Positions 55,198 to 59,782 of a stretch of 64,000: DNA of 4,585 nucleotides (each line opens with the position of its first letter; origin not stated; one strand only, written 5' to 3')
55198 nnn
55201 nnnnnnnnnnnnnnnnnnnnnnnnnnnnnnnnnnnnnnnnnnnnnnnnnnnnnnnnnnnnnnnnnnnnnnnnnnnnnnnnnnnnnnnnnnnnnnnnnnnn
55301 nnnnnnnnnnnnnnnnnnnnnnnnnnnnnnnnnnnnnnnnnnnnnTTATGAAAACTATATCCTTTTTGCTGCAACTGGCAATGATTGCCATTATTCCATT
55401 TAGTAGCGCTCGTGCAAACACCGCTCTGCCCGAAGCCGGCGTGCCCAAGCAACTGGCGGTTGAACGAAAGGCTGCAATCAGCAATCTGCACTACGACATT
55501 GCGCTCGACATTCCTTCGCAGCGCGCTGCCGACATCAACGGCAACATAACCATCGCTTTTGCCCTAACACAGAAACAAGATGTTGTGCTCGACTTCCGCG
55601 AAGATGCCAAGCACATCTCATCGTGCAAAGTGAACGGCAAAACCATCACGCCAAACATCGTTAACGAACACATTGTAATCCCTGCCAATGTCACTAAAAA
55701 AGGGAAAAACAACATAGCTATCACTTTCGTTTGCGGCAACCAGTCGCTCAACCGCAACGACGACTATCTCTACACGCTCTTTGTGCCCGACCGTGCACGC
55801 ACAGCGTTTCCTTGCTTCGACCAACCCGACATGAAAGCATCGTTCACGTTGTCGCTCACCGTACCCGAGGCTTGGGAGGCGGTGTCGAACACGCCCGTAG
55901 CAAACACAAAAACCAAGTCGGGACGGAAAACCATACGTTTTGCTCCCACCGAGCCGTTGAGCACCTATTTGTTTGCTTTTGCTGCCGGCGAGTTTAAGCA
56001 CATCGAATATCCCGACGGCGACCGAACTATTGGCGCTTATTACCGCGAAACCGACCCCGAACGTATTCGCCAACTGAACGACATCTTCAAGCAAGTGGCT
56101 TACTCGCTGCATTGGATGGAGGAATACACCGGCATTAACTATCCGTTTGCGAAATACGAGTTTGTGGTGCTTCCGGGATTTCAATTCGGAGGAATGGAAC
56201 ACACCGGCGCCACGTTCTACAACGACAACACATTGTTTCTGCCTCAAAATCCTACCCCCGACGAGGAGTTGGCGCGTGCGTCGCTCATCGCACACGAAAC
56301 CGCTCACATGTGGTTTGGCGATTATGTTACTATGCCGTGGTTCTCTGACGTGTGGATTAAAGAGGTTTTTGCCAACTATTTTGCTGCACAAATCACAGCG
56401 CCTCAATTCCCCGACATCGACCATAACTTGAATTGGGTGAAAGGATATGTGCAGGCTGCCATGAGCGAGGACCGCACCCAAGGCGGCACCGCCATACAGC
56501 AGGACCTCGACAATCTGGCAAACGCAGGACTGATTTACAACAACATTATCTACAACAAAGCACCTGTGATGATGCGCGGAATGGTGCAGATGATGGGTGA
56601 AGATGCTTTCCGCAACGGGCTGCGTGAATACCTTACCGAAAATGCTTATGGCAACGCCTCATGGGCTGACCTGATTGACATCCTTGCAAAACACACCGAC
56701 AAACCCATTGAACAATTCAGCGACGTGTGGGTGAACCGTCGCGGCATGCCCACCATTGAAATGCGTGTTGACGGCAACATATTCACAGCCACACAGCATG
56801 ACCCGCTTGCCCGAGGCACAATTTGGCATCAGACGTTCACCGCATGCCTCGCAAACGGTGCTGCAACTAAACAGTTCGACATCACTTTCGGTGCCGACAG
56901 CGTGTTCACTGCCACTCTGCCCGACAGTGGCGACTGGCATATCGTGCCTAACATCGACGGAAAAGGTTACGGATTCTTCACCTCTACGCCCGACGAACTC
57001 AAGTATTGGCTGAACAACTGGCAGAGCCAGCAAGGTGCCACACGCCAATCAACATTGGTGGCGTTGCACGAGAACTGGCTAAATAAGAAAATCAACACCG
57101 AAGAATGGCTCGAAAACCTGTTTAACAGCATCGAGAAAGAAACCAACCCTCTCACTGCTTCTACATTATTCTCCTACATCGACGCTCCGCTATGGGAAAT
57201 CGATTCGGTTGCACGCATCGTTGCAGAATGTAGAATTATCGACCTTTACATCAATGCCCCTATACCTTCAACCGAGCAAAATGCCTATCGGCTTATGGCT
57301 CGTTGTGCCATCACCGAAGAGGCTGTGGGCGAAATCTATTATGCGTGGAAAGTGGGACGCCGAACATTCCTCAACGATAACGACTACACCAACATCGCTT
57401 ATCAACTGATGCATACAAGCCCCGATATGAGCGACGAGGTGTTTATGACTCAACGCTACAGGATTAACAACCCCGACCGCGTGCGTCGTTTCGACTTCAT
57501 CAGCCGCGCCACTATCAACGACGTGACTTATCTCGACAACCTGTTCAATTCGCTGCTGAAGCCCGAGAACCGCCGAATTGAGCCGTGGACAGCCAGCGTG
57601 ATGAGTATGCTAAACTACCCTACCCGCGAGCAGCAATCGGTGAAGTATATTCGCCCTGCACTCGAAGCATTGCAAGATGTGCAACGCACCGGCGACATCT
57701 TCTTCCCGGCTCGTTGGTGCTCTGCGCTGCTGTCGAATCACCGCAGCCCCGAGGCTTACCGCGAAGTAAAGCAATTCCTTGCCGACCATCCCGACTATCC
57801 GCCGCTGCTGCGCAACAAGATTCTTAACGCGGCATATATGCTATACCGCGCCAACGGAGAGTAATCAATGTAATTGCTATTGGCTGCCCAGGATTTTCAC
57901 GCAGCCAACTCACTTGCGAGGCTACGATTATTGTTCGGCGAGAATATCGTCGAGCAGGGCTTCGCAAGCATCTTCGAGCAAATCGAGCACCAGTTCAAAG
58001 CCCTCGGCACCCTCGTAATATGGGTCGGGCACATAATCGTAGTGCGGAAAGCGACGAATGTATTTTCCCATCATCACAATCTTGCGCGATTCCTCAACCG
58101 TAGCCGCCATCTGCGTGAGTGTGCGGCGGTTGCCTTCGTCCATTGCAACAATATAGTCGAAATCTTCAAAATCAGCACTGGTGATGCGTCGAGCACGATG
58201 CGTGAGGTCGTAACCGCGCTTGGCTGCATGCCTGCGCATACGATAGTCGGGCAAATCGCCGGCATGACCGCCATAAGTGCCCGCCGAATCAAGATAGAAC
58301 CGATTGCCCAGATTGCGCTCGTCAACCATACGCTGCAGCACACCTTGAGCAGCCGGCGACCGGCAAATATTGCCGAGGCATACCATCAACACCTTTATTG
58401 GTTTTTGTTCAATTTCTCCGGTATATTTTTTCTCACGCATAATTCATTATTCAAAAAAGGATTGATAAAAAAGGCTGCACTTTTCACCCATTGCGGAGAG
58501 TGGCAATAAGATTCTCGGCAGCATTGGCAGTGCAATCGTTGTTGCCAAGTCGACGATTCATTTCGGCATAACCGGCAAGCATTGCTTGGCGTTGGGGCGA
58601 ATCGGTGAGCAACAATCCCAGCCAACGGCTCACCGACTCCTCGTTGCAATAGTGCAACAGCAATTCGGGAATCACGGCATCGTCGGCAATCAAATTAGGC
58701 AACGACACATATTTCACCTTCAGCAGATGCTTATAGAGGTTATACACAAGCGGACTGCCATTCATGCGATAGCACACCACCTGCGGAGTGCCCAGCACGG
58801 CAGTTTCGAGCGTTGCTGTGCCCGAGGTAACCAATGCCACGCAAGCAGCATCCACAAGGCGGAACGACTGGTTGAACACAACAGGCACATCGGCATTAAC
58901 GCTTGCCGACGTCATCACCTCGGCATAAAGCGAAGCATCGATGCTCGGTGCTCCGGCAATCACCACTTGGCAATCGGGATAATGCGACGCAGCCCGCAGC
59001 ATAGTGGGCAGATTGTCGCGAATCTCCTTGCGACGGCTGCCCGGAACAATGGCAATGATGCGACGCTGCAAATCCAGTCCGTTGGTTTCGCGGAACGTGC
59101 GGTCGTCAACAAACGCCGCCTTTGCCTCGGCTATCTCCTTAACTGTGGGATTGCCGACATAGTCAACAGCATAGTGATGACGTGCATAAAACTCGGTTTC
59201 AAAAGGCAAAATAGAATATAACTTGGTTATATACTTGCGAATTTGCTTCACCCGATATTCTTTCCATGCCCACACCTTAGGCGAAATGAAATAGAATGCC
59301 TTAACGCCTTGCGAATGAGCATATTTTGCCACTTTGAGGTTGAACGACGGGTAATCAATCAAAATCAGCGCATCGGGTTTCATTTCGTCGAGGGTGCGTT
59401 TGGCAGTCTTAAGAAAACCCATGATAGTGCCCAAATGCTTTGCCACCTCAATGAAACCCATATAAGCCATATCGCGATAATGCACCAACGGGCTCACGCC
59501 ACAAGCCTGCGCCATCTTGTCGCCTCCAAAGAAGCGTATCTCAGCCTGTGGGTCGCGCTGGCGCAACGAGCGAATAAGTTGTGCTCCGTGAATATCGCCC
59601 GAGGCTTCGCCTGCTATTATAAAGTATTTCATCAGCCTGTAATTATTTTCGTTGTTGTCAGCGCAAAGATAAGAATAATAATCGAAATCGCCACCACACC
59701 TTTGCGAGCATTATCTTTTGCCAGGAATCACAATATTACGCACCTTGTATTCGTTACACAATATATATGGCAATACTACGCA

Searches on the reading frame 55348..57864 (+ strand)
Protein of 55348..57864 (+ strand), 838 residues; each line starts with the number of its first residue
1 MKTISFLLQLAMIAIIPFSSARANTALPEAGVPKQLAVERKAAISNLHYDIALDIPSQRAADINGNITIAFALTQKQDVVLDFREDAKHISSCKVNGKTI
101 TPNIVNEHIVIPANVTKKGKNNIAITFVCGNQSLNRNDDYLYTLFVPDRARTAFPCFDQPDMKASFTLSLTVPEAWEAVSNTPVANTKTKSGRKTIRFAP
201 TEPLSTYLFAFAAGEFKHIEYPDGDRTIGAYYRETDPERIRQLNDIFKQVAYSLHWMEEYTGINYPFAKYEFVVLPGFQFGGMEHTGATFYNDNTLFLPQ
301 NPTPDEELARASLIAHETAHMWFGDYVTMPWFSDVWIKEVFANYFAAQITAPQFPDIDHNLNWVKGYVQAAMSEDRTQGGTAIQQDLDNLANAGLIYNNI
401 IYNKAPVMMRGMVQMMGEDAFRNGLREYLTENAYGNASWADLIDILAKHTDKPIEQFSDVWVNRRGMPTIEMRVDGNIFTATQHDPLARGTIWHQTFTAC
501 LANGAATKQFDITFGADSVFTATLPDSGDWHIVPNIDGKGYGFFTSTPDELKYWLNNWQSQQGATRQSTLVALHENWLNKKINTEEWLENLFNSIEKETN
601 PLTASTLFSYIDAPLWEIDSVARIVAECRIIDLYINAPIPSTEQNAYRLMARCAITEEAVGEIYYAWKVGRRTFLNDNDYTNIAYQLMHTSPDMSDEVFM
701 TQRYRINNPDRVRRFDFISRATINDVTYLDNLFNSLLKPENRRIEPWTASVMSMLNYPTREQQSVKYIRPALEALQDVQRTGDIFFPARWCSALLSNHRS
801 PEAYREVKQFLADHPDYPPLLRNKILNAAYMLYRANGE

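Call 53: search_protein_families(library=pfam, proteins=[window:55348-57864:+], max_evalue=0.000001)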
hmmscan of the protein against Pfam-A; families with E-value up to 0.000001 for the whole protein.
window:55348-57864:+ (838 aa): 2 families
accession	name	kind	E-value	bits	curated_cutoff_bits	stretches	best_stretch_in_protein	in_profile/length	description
PF01433.26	Peptidase_M1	-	1.6e-48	165.6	27.7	1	251-461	7-218/218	Peptidase family M1 domain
PF17900.6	Peptidase_M1_N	-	7.8e-20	72.2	25.8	1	47-208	3-186/186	Peptidase M1 N-terminal domain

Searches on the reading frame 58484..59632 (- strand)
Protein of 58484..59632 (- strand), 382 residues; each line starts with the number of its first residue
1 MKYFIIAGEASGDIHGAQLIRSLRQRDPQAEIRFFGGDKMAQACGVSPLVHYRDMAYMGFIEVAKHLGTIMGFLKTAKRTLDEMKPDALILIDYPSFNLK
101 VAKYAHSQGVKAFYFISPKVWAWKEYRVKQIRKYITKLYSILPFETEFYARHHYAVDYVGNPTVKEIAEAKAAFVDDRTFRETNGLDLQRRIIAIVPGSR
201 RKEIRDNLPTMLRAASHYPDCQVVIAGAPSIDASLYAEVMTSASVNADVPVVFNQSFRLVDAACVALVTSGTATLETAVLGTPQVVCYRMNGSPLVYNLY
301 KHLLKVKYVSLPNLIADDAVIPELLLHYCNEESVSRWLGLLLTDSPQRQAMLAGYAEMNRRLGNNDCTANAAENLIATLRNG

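Call 62: search_protein_families(library=pfam, proteins=[window:58484-59632:-], max_evalue=0.000001)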
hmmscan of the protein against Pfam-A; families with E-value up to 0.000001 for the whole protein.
window:58484-59632:- (382 aa): 1 family
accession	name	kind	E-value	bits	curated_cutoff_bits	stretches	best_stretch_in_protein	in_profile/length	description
PF02684.21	LpxB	-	2e-82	277.5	22.6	1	4-364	2-361/374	Lipid-A-disaccharide synthetase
